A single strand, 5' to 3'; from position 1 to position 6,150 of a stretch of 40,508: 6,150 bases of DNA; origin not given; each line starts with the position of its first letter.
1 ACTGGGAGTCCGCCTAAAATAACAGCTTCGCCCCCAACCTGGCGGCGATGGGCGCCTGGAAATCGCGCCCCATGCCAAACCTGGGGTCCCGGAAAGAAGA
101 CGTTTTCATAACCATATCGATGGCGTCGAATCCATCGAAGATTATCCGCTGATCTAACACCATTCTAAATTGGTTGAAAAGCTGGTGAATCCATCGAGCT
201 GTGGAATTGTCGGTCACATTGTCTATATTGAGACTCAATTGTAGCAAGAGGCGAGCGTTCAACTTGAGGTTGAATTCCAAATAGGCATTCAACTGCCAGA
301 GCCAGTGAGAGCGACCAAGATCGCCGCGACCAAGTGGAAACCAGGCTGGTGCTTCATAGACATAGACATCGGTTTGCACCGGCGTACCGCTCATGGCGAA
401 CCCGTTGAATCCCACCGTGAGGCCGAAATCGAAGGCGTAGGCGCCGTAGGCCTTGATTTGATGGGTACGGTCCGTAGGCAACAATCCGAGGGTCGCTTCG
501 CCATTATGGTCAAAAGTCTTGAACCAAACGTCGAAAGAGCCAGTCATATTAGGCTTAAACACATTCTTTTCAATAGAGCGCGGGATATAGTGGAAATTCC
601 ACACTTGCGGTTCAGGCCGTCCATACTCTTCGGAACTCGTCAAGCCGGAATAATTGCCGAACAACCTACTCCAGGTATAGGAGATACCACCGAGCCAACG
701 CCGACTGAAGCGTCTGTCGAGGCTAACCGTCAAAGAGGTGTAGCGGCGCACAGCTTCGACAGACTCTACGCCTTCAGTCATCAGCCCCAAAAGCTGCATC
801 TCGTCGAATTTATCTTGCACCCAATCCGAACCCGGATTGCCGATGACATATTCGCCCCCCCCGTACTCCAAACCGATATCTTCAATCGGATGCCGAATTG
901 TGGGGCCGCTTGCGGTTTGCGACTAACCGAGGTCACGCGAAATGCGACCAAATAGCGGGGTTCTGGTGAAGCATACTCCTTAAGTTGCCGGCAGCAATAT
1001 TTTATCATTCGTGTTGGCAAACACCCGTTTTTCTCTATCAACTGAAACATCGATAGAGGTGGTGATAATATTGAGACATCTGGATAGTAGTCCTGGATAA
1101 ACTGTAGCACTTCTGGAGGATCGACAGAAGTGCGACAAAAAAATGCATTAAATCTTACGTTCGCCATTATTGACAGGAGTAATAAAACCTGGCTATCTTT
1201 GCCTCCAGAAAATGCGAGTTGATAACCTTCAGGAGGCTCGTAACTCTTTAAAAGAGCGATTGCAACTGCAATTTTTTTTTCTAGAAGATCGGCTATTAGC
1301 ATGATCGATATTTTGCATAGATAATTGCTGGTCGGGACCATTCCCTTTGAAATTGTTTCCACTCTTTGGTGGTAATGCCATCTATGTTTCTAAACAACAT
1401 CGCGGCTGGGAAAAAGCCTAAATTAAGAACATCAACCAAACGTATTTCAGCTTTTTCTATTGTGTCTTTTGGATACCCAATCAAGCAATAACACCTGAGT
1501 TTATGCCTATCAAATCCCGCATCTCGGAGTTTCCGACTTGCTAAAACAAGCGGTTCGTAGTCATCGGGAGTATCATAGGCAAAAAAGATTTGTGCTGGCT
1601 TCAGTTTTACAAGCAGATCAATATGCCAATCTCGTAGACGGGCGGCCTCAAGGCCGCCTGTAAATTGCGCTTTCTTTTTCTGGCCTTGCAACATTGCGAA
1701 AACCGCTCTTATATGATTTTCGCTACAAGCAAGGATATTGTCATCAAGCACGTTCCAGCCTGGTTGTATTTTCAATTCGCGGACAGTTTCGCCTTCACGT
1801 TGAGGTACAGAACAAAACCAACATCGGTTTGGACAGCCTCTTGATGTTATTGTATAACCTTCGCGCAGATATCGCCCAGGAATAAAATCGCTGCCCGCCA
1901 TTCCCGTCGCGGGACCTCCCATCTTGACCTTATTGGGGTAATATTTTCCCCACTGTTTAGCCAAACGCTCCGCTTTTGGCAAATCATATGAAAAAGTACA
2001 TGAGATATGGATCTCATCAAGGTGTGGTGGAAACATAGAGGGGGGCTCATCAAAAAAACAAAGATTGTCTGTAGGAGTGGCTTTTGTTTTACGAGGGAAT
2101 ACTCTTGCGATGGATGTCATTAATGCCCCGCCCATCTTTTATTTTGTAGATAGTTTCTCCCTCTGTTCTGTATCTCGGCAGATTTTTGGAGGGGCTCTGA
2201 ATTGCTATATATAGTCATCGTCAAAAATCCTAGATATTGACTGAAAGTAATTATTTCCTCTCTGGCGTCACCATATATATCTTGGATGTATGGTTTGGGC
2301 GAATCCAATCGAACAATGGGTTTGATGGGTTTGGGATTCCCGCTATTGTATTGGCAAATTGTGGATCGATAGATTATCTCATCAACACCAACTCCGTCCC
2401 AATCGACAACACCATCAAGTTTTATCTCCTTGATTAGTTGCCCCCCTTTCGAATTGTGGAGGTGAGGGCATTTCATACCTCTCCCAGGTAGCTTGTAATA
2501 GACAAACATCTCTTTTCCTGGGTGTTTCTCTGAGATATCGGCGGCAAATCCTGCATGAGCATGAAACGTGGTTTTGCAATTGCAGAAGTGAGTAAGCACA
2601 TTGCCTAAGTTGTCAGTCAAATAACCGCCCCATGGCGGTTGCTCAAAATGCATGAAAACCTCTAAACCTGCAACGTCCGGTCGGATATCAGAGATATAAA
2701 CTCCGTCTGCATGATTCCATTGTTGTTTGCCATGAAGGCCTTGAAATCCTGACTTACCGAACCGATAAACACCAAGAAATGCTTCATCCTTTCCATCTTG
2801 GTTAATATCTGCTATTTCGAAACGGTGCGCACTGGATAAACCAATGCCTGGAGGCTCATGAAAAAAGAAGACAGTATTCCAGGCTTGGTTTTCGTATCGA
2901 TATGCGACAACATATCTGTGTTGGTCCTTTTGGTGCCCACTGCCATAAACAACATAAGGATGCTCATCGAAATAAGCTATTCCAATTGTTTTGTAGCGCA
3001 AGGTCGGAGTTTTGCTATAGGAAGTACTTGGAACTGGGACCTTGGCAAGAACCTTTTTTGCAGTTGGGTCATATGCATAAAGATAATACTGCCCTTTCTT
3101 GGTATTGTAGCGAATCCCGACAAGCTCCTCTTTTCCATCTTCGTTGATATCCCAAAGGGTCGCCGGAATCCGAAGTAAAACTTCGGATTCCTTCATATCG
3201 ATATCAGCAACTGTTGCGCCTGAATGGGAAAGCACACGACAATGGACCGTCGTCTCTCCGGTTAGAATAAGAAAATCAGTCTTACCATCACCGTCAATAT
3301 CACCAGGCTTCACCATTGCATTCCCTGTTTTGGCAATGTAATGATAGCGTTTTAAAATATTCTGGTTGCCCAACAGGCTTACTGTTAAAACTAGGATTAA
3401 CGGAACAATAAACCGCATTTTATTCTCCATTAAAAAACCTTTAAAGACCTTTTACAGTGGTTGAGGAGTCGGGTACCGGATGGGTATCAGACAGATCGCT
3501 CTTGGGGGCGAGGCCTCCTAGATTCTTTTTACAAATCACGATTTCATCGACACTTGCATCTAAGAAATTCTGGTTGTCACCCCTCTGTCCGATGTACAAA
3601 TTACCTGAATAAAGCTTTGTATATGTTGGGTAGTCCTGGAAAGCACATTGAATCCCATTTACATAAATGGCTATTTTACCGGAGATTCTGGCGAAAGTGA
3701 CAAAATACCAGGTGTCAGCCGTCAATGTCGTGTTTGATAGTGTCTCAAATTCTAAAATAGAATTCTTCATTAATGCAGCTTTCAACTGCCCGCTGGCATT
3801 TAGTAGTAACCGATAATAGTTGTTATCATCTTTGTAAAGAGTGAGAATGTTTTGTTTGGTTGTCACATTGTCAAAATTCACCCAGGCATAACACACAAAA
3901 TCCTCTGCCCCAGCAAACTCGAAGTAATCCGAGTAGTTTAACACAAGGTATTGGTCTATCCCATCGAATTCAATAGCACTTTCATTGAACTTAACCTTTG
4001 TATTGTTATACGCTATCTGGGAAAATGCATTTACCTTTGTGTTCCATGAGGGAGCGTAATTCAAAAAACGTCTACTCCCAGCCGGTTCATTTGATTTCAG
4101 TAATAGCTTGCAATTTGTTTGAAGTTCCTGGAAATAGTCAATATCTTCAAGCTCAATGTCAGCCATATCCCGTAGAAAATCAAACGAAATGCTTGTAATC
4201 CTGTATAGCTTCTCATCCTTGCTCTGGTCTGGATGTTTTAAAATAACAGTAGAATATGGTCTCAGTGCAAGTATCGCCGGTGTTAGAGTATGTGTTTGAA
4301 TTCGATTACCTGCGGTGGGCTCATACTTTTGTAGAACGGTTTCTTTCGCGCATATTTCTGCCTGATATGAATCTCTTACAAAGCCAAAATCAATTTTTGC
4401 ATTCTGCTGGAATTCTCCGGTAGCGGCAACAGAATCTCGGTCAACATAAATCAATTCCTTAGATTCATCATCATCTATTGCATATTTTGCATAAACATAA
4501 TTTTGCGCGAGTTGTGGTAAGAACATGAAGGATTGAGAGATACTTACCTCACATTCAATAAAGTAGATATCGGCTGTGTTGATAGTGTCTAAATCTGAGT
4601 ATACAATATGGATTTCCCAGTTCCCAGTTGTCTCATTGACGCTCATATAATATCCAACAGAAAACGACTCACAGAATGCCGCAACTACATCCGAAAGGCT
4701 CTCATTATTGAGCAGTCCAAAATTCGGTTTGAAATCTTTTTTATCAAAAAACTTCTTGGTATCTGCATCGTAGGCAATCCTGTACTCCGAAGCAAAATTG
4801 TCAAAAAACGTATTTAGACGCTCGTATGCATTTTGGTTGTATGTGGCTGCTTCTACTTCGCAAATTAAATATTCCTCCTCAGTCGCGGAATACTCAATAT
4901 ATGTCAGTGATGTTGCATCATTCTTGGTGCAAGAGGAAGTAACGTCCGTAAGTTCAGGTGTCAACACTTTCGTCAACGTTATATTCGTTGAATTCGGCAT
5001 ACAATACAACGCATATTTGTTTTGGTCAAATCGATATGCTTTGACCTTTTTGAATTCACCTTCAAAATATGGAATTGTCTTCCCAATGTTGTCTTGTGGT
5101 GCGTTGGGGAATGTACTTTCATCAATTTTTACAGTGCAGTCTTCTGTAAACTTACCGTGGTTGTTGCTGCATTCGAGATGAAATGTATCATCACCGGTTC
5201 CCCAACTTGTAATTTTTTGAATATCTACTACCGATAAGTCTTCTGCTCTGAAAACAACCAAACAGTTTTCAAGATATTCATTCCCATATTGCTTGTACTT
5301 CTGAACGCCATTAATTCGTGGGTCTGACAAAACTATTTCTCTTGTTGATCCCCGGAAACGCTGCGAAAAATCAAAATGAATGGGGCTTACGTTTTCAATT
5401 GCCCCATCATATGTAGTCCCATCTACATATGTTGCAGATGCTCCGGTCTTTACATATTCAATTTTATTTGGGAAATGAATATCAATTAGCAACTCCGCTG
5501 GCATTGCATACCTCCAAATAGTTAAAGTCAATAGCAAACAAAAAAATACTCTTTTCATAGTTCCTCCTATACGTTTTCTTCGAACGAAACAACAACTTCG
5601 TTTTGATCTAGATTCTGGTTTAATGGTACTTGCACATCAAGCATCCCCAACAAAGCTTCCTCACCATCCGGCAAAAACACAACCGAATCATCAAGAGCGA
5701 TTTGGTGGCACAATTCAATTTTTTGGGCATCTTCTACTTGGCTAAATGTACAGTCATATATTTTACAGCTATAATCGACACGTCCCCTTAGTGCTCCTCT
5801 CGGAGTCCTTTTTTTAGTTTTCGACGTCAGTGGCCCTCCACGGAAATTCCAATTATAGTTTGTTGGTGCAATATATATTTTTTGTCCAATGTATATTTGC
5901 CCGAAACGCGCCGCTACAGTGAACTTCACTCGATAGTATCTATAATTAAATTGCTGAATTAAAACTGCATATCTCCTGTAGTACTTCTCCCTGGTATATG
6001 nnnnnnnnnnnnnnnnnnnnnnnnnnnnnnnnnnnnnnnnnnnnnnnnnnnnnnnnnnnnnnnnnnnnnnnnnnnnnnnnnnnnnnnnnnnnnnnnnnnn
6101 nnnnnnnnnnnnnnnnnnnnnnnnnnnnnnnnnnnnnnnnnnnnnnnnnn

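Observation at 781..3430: Late-operon terminal accessory block: secreted FG-GAP propeller, radical SAM and PP-loop enzyme, in the position of Mu mom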

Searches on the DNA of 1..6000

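Call 105: search_rna_families(source=window, start=1, end=6000, threshold=gathering)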
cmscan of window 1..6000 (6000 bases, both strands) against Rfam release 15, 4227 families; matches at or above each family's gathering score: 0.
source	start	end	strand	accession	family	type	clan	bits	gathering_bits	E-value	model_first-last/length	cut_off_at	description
